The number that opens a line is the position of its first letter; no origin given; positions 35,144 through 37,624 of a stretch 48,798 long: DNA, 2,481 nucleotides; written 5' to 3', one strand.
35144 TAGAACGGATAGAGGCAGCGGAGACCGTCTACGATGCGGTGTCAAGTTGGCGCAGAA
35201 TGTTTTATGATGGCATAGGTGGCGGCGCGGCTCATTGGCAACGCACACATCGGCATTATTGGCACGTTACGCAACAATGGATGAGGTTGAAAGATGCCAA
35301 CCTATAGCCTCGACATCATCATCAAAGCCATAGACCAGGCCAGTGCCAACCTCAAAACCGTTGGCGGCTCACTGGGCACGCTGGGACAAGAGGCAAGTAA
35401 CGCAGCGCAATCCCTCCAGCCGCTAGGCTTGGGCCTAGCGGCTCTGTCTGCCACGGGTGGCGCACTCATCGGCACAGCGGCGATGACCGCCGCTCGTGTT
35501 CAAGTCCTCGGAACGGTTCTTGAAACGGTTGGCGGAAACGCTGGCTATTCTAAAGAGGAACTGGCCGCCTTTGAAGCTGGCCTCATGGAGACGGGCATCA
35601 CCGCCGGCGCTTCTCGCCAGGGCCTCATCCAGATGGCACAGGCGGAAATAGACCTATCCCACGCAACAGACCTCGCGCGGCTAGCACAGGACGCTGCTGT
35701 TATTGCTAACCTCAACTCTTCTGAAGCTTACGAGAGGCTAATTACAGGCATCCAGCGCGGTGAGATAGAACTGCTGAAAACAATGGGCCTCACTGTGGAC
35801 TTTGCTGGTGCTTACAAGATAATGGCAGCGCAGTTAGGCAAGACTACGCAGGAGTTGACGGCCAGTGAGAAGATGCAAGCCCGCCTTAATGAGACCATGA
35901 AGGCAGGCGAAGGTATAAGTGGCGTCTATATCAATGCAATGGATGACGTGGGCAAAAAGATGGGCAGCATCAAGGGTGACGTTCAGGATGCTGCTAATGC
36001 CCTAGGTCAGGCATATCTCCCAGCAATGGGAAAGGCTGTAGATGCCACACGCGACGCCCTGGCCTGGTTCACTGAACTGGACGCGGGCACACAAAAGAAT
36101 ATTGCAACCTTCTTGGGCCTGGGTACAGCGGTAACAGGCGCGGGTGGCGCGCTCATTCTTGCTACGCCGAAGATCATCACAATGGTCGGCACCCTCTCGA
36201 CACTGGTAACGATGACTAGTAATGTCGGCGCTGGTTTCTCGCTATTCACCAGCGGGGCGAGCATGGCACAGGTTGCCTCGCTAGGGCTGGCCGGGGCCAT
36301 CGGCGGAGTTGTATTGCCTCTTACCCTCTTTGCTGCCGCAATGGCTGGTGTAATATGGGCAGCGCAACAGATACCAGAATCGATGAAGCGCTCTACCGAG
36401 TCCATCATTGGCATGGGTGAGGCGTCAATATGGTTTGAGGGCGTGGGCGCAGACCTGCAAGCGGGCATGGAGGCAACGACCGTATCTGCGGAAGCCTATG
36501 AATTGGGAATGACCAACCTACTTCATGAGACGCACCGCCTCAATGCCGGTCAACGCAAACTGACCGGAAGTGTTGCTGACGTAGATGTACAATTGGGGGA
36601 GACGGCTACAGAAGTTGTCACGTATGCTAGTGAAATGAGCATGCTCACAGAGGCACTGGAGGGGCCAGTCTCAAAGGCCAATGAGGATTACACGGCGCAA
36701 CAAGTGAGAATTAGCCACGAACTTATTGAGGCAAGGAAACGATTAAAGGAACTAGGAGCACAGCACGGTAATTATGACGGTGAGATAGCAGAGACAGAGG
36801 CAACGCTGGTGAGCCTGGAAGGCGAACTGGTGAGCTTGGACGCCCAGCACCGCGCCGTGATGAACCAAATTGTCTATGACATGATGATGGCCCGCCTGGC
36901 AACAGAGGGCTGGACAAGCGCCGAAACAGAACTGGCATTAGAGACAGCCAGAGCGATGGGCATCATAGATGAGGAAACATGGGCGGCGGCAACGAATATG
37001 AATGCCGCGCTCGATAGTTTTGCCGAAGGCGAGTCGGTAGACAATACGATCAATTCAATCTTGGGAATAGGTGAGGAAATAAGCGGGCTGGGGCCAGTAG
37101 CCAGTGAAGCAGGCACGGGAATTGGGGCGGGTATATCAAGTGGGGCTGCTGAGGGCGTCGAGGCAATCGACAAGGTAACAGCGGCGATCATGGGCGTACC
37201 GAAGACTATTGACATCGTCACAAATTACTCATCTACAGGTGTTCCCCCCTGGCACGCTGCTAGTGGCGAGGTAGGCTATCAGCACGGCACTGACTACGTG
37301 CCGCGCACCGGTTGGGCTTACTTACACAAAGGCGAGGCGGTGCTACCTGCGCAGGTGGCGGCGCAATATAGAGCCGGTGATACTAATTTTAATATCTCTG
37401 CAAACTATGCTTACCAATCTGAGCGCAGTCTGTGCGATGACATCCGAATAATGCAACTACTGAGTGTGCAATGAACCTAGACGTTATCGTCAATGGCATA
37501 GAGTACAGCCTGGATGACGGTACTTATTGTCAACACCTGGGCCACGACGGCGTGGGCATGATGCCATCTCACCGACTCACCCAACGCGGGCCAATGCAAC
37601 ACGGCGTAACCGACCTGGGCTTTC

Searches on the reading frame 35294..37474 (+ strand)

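Call 18: search_protein_families(library=phrogs, proteins=[window:35294-37474:+], max_evalue=0.001)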
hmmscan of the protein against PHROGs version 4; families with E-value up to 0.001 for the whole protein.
window:35294-37474:+ (726 aa): 3 families
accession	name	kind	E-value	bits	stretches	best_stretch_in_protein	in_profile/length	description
phrog_3779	-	tail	8.8e-07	28.3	1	123-203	266-353/1225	tail length tape measure protein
phrog_1293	-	tail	4.4e-06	25.8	1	95-396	373-657/1424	tail length tape measure protein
phrog_1533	-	tail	6.3e-06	25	1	216-370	523-660/1688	tail length tape measure protein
